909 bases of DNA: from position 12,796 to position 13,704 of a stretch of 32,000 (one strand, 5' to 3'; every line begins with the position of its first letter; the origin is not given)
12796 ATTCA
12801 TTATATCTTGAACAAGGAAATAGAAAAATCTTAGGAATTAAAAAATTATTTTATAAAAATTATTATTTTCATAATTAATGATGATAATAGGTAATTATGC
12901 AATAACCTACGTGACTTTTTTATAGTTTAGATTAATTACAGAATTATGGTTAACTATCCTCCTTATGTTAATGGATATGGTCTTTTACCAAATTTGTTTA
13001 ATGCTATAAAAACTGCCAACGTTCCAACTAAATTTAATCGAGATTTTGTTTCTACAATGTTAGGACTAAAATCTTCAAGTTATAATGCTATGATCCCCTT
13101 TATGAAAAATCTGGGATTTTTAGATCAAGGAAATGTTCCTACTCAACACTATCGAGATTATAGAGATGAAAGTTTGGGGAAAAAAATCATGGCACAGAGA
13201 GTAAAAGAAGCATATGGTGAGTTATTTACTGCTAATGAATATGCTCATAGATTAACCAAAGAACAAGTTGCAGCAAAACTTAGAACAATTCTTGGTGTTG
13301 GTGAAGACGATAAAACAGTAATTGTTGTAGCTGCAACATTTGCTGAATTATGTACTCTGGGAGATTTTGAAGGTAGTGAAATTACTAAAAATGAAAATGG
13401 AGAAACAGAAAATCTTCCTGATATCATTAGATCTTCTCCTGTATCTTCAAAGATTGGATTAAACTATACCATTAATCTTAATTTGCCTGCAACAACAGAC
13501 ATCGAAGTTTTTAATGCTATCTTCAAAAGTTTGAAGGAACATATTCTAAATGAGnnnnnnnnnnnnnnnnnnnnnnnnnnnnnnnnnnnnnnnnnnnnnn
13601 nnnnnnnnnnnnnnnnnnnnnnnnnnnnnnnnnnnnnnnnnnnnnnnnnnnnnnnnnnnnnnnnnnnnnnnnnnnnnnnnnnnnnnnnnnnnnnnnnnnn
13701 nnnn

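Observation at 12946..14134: Overlapping DUF5343-like + Swt1-type HEPN gene pair: candidate uncharacterised abortive-infection / toxin-antitoxin RNase system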

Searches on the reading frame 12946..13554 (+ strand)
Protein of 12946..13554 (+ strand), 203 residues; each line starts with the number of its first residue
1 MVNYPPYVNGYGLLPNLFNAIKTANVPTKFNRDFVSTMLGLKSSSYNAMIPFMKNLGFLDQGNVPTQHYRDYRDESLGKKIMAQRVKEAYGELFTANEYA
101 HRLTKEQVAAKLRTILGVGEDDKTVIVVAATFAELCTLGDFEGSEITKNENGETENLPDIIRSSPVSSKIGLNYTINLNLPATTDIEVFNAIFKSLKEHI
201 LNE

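Call 3: search_protein_families(library=pfam, proteins=[window:12946-13554:+], max_evalue=1)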
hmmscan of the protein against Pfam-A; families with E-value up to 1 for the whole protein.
window:12946-13554:+ (203 aa): 1 family
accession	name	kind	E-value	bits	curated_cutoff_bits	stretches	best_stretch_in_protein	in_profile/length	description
PF17278.7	DUF5343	-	6.6e-55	185.7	27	1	6-145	1-139/140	Family of unknown function (DUF5343)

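Call 4: search_protein_families(library=padloc, proteins=[window:12946-13554:+], max_evalue=1)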
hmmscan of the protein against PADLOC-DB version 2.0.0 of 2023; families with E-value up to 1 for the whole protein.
window:12946-13554:+ (203 aa): 2 families
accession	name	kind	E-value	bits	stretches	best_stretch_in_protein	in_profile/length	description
PDLC04589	PDC-M34A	-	9.7e-55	184.1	1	5-200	5-207/208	-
PDLC04588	PDC-M34A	-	1.3e-32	111.2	1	7-201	61-259/260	-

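Call 5: search_protein_families(library=ncbifam, proteins=[window:12946-13554:+], max_evalue=1)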
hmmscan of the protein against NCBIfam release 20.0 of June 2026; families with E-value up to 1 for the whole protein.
window:12946-13554:+ (203 aa): 0 families

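Call 12: find_related_loci(query=window:12946-13554:+, collection=genome_contigs, flank=6000)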
Query window:12946-13554:+ (203 aa) in genome_contigs; peptide patterns used: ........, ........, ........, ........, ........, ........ (x = any residue, [..] = any of these).
253 stretches matched a pattern; 132 encode a relative of the query (tblastn E <= 1e-3); the best 80 are kept; 80 distinct loci.
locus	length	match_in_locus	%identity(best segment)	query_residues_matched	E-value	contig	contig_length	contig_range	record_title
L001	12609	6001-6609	67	1-203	3e-92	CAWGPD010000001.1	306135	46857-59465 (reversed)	MAG: uncultured Nitrososphaerota archaeon isolate MFD05512.bin.2.90 genome assembly, contig: contig_12887, whole genome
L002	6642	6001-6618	58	1-203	8e-77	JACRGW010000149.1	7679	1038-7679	MAG: Nitrospirae bacterium isolate NC_groundwater_1761_Pr3_B-0.1um_42_9 SR-2_scaffold_141_3010211, whole genome shotgun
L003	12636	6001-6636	56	1-203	1e-75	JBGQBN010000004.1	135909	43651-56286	MAG: Terriglobia bacterium isolate OBJ2_061818_110_63 k141_2239769_length_135909_cov_27.4207, whole genome shotgun seque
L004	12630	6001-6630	57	2-203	2e-75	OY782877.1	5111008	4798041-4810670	MAG: Candidatus Hydrogenedentes bacterium isolate 28e603e2-5466-4732-bb1a-a7370d5bccbd genome assembly, chromosome: 1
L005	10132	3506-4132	54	2-203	1e-75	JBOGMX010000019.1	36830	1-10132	MAG: Candidatus Acidiferrales bacterium isolate TC-S_metabat2.bin.184 k127_4925440, whole genome shotgun sequence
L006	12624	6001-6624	55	4-203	9e-74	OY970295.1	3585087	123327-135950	MAG: Thermodesulfovibrionales bacterium isolate MFD01299.bin.c.3 genome assembly, chromosome: 1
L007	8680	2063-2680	56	1-203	1e-72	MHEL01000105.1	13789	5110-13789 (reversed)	MAG: Nitrospirae bacterium RBG_19FT_COMBO_42_15 rbg_19ft_combo_scaffold_3783, whole genome shotgun sequence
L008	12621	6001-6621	56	4-201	2e-72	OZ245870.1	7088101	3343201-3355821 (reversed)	MAG: Chryseolinea sp. isolate bc7d9e06-b512-4612-8540-2ade36375776 genome assembly, chromosome: 1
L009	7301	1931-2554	55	4-203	8e-71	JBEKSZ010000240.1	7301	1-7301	MAG: Candidatus Acidiferrum sp. isolate SPRUCE 546 SPRUCE_546_240, whole genome shotgun sequence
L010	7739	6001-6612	54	4-203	8e-70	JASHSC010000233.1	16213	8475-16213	MAG: Terriglobia bacterium isolate JOPF117 JOPF_AWAY_contig_463398, whole genome shotgun sequence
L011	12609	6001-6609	56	1-203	6e-70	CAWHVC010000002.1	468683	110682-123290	MAG: Candidatus Bathyarchaeota archaeon isolate MFD02416.bin.1.252 genome assembly, contig: contig_57400, whole genome s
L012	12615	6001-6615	52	1-203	8e-70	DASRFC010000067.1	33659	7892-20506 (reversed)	MAG TPA_asm: Terriglobales bacterium isolate SMAG_U10022 k141_140201, whole genome shotgun sequence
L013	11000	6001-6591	56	1-201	2e-68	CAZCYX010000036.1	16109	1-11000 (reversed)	MAG TPA_asm: uncultured Candidatus Bathyarchaeia archaeon isolate binchicken_co187_15 genome assembly, contig: NODE_474_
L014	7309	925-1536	54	1-201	1e-68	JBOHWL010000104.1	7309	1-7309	MAG: Candidatus Binataceae bacterium isolate TC-S_metabat2.bin.194 k127_2510104, whole genome shotgun sequence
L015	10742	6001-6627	53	1-203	4e-68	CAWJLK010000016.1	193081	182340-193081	MAG: uncultured Acidobacteriaceae bacterium isolate MFD05705.bin.2.20 genome assembly, contig: contig_73224, whole genom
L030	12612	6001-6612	51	1-203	3e-64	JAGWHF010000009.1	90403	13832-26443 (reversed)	MAG: Thaumarchaeota archaeon isolate REEA70 REEA70_9_length_90523_cov_9.966212, whole genome shotgun sequence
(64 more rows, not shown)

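Call 19: find_homologous_proteins(query=window:12946-13554:+)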
Query window:12946-13554:+ (203 aa): 1683 proteins with E <= 0.001 among 1779 candidates; the best 120 are listed.
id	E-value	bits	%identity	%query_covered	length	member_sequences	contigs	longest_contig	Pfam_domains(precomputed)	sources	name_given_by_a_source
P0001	1.5e-129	447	100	100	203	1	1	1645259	PF17278.8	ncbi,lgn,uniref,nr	ncbi:DUF5343 domain-containing protein [Nitrosopumilus maritimus]|uniref:DUF5343 domain-containing p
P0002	7.4e-91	321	72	100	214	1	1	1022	PF17278.8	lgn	-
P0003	1.3e-88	314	72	100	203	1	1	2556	PF17278.8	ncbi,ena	-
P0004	6.1e-88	312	72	100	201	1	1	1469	PF17278.8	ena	-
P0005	2.6e-85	303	67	100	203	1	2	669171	PF17278.8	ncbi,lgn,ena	-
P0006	1.2e-83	298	67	100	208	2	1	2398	PF17278.8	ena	-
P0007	7.4e-83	295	67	100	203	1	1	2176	PF17278.8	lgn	-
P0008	2.2e-82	293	68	100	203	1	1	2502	PF17278.8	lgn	-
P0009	9.3e-74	265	60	100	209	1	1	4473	PF17278.8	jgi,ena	-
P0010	3.1e-72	260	61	100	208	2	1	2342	PF17278.8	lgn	-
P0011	9.7e-72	259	59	99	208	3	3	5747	PF17278.8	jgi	jgi:hypothetical protein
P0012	3.0e-71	257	61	100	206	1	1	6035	PF17278.8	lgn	-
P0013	4.4e-71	257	60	99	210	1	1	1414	PF17278.8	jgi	-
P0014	5.7e-71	256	58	100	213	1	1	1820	PF17278.8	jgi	jgi:hypothetical protein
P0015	8.2e-71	256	60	100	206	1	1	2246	PF17278.8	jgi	-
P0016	1.1e-70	255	57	100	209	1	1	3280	PF17278.8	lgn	-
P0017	2.0e-70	254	61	100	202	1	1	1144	PF17278.8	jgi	jgi:hypothetical protein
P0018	7.1e-70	253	56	100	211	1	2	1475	PF17278.8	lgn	-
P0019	7.3e-70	253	58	99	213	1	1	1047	PF17278.8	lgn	-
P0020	1.3e-69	252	57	100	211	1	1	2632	PF17278.8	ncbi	-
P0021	1.4e-69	252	57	100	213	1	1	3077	PF17278.8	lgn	-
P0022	2.1e-69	251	58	100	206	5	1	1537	PF17278.8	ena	-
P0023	2.4e-69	251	57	100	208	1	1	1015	PF17278.8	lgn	-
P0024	2.5e-69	251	57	99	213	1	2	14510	PF17278.8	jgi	jgi:hypothetical protein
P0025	3.8e-69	250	57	100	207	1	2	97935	PF17278.8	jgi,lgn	jgi:hypothetical protein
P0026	5.4e-69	250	57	100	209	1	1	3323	PF17278.8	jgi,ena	-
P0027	6.4e-69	250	56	99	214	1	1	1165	PF17278.8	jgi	-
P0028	6.9e-69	249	58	99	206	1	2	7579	PF17278.8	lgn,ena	-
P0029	7.9e-69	249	56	100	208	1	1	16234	PF17278.8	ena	-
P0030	8.7e-69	249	58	100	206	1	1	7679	PF17278.8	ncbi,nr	ncbi:MAG: DUF5343 domain-containing protein [Nitrospirae bacterium]|nr:DUF5343 domain-containing pro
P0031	1.0e-68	249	56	100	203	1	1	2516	PF17278.8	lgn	-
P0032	1.1e-68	249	59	100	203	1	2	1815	PF17278.8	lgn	-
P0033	1.2e-68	249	59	98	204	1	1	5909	PF17278.8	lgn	-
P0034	1.6e-68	248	58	99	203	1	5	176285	PF17278.8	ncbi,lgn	-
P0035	1.7e-68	248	55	100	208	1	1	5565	PF17278.8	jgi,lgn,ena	-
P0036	3.4e-68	247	58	100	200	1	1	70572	PF17278.8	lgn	-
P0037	4.9e-68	247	57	99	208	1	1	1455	PF17278.8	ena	-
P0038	5.1e-68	247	57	100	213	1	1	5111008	PF17278.8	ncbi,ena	-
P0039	5.9e-68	246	58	98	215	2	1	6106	PF17278.8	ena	-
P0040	7.4e-68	246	56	100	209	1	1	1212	PF17278.8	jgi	jgi:hypothetical protein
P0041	8.8e-68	246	57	99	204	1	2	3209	PF17278.8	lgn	-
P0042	9.5e-68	246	57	100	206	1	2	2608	PF17278.8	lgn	-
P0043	1.5e-67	245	55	100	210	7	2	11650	PF17278.8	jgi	jgi:hypothetical protein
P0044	1.5e-67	245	56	100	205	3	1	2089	PF17278.8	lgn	-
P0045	1.5e-67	245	59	100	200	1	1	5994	PF17278.8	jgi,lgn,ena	-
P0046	1.6e-67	245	57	99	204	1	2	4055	PF17278.8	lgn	-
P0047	1.9e-67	245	58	98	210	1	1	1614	PF17278.8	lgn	-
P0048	1.9e-67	245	56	100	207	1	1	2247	PF17278.8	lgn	-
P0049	1.9e-67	245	55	99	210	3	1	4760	PF17278.8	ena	-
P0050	2.5e-67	244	57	100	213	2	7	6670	PF17278.8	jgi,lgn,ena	-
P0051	2.6e-67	244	55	99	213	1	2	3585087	PF17278.8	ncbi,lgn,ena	-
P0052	2.9e-67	244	53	100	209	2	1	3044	PF17278.8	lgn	-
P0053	3.7e-67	244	54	100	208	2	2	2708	PF17278.8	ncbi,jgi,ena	-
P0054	4.1e-67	244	56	100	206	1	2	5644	PF17278.8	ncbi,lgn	-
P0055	4.9e-67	243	55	100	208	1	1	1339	PF17278.8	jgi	jgi:Family of unknown function (DUF5343)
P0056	5.2e-67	243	56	100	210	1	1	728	PF17278.8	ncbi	-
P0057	5.4e-67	243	57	99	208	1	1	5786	PF17278.8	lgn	-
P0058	5.5e-67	243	53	100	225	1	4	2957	PF17278.8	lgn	-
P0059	6.2e-67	243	57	99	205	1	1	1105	PF17278.8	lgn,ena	-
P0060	6.4e-67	243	57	100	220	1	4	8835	PF17278.8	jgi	jgi:hypothetical protein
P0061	6.7e-67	243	55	100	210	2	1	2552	PF17278.8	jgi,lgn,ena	-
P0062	8.0e-67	243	57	99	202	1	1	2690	PF17278.8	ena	-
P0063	8.0e-67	243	53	100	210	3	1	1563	PF17278.8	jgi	-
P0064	8.7e-67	243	54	100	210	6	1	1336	PF17278.8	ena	-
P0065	9.4e-67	242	54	100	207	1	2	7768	PF17278.8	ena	-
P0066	1.1e-66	242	56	99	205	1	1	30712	PF17278.8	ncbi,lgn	ncbi:MAG: DUF5343 domain-containing protein [Sedimentisphaerales bacterium]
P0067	1.2e-66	242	55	100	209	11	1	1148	PF17278.8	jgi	-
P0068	1.3e-66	242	54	99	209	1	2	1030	PF17278.8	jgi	-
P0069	1.3e-66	242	57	100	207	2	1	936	PF17278.8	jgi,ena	-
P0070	1.3e-66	242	56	100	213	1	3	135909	PF17278.8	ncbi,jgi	jgi:hypothetical protein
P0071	1.7e-66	242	56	99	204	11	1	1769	PF17278.8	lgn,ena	-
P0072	1.7e-66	242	55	99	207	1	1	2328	PF17278.8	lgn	-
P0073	1.8e-66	242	56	100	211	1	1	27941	PF17278.8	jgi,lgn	-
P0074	2.6e-66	241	57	98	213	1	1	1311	PF17278.8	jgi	jgi:hypothetical protein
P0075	2.8e-66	241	55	100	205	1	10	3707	PF17278.8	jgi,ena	jgi:hypothetical protein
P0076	3.1e-66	241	54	100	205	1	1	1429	PF17278.8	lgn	-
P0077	3.3e-66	241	58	99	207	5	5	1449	PF17278.8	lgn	-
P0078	4.0e-66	240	56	100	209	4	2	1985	PF17278.8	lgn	-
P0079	4.5e-66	240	57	100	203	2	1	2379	PF17278.8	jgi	jgi:hypothetical protein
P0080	4.5e-66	240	57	100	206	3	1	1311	PF17278.8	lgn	-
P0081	5.0e-66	240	58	99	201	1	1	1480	PF17278.8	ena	-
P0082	5.1e-66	240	54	100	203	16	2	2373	PF17278.8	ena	-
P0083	6.8e-66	240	55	100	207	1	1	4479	PF17278.8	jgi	jgi:hypothetical protein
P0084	7.3e-66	240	55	100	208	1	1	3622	PF17278.8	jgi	jgi:uncharacterized protein DUF5343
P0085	7.4e-66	240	54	99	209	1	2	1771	PF17278.8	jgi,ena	jgi:hypothetical protein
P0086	8.1e-66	239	57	100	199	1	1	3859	PF17278.8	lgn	-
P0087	8.6e-66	239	57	99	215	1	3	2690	PF17278.8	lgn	-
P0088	8.6e-66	239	55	100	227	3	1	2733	PF17278.8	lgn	-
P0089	8.8e-66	239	55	98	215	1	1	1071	PF17278.8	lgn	-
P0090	9.0e-66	239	57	100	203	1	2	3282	PF17278.8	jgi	jgi:hypothetical protein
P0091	9.2e-66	239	57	100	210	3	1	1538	PF17278.8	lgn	-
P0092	9.3e-66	239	54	100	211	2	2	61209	PF17278.8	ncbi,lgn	ncbi:MAG: DUF5343 domain-containing protein [Candidatus Acidiferrales bacterium]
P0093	9.3e-66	239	56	100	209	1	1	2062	PF17278.8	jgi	jgi:hypothetical protein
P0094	9.4e-66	239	57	99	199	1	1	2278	PF17278.8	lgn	-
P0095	9.5e-66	239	56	99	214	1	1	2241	PF17278.8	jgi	jgi:hypothetical protein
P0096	9.7e-66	239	55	100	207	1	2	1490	PF17278.8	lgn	-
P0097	9.8e-66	239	57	99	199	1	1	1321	PF17278.8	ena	-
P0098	1.0e-65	239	57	100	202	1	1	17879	PF17278.8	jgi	jgi:hypothetical protein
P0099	1.0e-65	239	57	99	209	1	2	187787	PF17278.8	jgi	jgi:hypothetical protein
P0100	1.2e-65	239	56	100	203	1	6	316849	PF17278.8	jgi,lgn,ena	jgi:hypothetical protein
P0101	1.2e-65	239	57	100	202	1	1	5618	PF17278.8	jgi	jgi:hypothetical protein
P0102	1.2e-65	239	55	100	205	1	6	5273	PF17278.8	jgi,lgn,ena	jgi:ribosome-binding ATPase YchF (GTP1/OBG family)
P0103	1.3e-65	239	58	100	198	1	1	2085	PF17278.8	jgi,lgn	-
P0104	1.3e-65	239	54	99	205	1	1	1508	PF17278.8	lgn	-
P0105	1.4e-65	239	52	99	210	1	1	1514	PF17278.8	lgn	-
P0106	1.5e-65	239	57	100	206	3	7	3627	PF17278.8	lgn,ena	-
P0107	1.6e-65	238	54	100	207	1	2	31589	PF17278.8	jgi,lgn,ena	-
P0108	1.6e-65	238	56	100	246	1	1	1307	PF17278.8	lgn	-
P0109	1.8e-65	238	53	100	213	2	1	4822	PF17278.8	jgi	jgi:hypothetical protein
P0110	2.0e-65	238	55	100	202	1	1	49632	PF17278.8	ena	-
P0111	2.3e-65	238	54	99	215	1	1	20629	PF17278.8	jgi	jgi:hypothetical protein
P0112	2.4e-65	238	56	99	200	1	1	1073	PF17278.8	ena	-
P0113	2.5e-65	238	54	100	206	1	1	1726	PF17278.8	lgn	-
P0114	2.9e-65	238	53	99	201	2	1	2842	PF17278.8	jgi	-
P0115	3.4e-65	237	57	98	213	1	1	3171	PF17278.8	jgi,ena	-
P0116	3.9e-65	237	51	100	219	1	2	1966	PF17278.8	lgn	-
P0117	3.9e-65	237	54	100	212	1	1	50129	PF17278.8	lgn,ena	-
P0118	4.0e-65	237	55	100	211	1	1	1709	PF17278.8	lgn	-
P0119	4.5e-65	237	57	99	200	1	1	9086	PF17278.8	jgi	jgi:hypothetical protein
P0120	4.7e-65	237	56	99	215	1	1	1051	PF17278.8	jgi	jgi:hypothetical protein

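Call 35: predict_structure(alignment_id=A1)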
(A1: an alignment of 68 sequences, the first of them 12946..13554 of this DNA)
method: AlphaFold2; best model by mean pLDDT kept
length: 203 residues; sequences in the alignment: 68
mean_pLDDT: 84.4   pTM: 0.66
mean pLDDT of the five models: 84.4, 83.5, 82.7, 81.7, 81.0
residues with pLDDT >= 90: 131; 70-90: 40; 50-70: 8; < 50: 24
segments of 3 or more residues with pLDDT < 50: 147-169
pLDDT, mean of each block of 10 residues (from residue 1): 91 93 94 93 91 97 97 94 97 96 96 96 96 96 60 33 41 67 82 84 70
secondary structure, 60 per line:
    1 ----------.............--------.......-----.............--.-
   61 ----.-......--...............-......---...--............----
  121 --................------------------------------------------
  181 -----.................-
elements in order: H11-23 H32-38 H44-56 H67-72 H75-89 H91-96 H105-116 H123-138 H186-202

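Call 43: fold_search(model_id=the predicted structure, library=pdb)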
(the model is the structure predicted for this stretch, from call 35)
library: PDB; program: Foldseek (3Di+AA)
matches with E <= 10: 113; with E <= 0.001: 0
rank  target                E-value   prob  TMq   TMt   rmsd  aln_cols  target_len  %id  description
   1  8i8b_F                1.2e+00  0.04  0.12  0.11  26.8       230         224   13  Outer shell and inner layer structures of Autographa californica multiple nucleopolyhedrovirus (AcMNPV) (released 2023-12-13)
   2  9n73_NS               1.3e+00  0.10  0.15  0.05  12.9       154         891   10  SSU processome maturation and disassembly, State G (released 2025-10-29)
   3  5z58_x                1.5e+00  0.09  0.17  0.08  11.3       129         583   13  Cryo-EM structure of a human activated spliceosome (early Bact) at 4.9 angstrom. (released 2018-09-19)
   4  6kr4_E                1.6e+00  0.10  0.19  0.16  12.6       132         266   17  Crystal structure of the liprin-alpha3_SAM123/LAR_D1D2 complex (released 2020-01-15)
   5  6hiv_BK               1.6e+00  0.04  0.13  0.11  26.4       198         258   11  Cryo-EM structure of the Trypanosoma brucei mitochondrial ribosome - This entry contains the complete mitoribosome (released 2018-10-03)
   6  5z56_x                1.8e+00  0.09  0.17  0.08  11.3       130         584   13  cryo-EM structure of a human activated spliceosome (mature Bact) at 5.1 angstrom. (released 2018-09-19)
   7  5n08_A                2.0e+00  0.13  0.24  0.34  10.2       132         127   15  Structure of the apo form of the NO response regulator NsrR (released 2017-04-26)
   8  7ou3_A                2.0e+00  0.12  0.22  0.19  11.7       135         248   13  Crystal structure of Tga-AGOG, an 8-oxoguanine DNA glycosylase from Thermococcus gammatolerans (released 2022-06-22)
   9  5z57_x                2.0e+00  0.08  0.17  0.08  11.3       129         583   13  Cryo-EM structure of the human activated spliceosome (late Bact) at 6.5 angstrom (released 2018-09-19)
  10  8i8c_K                2.2e+00  0.04  0.13  0.12  22.6       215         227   12  Plug structure of the Autographa californica multiple nucleopolyhedrovirus (AcMNPV) (released 2023-12-13)
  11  7dvq_x                2.5e+00  0.07  0.17  0.08   9.5       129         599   10  Cryo-EM Structure of the Activated Human Minor Spliceosome (minor Bact Complex) (released 2021-03-31)
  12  6hys_C                2.8e+00  0.06  0.18  0.07  13.8       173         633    8  Crystal structure of DHX8 helicase domain bound to ADP at 2.6 angstrom (released 2019-08-28)
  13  6hix_BK               2.9e+00  0.02  0.12  0.10  26.4       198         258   11  Cryo-EM structure of the Trypanosoma brucei mitochondrial ribosome - This entry contains the large mitoribosomal subu (released 2018-09-26)
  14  6h57                  3.1e+00  0.06  0.14  0.05  13.6       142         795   13  Crystal structure of S. cerevisiae DEAH-box RNA helicase Dhr1, essential for small ribosomal subunit biogenesis (released 2019-06-19)
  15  5xjc_Y                3.1e+00  0.06  0.17  0.07  11.7       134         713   16  Cryo-EM structure of the human spliceosome just prior to exon ligation at 3.6 angstrom (released 2017-07-05)
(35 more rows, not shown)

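Call 45: search_solved_structures(query=A1, max_evalue=10)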
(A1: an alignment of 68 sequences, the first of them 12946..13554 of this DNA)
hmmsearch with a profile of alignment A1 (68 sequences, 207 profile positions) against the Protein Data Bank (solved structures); distinct sequences matched with E-value up to 10: 1.
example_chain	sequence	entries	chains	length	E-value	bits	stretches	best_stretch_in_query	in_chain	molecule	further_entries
7mq8_NB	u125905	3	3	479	2.1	11.3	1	70-183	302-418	Something about silencing protein 10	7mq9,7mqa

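Call 53: search_protein_families(library=padloc, alignment_id=A3, max_evalue=0.00001)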
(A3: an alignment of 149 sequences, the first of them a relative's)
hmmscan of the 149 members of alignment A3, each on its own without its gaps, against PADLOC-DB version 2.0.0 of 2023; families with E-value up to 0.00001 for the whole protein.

A. member 1, L001:5054-5398:- (115 aa): 0 families

B. families by the number of members that match (of 149 scanned): 248 families (the first 25 are shown)
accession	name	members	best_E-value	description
PDLC04135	mad3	3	3.9e-56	mads_3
PDLC04134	mad2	3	3.2e-52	mads_2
PDLC01248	Cas1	2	6.4e-63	"CAS-I,CAS-II,CAS-III,CAS-IV,CAS-V,CAS-VI; acquisition_1"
PDLC01608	Cas1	2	4.5e-61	"CAS-I,CAS-II,CAS-III,CAS-IV,CAS-V,CAS-VI; acquisition_1"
PDLC00927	Cas1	2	3.4e-58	CRISPR-associated endonuclease Cas1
PDLC00928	Cas1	2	2.3e-50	Cas1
PDLC01449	Cas1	2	4.8e-50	"CAS-I,CAS-II,CAS-III,CAS-IV,CAS-V,CAS-VI; acquisition_1"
PDLC01249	Cas1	2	8.2e-50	"CAS-I,CAS-II,CAS-III,CAS-IV,CAS-V,CAS-VI; acquisition_1"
PDLC02066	Cas1b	2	5.4e-40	-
PDLC02025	Cas1d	2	2.4e-39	-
PDLC01743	Cas1c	2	5.5e-38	-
PDLC00923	Cas1c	2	9.2e-36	"CRISPR-associated endonuclease Cas1, subtype I-C/DVULG"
PDLC01334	Cas1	2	4.2e-35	"CAS-I,CAS-II,CAS-III,CAS-IV,CAS-V,CAS-VI; acquisition_1"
PDLC01740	Cas1_IIIa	2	1.1e-34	-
PDLC02063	Cas1_IIIb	2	8.1e-34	-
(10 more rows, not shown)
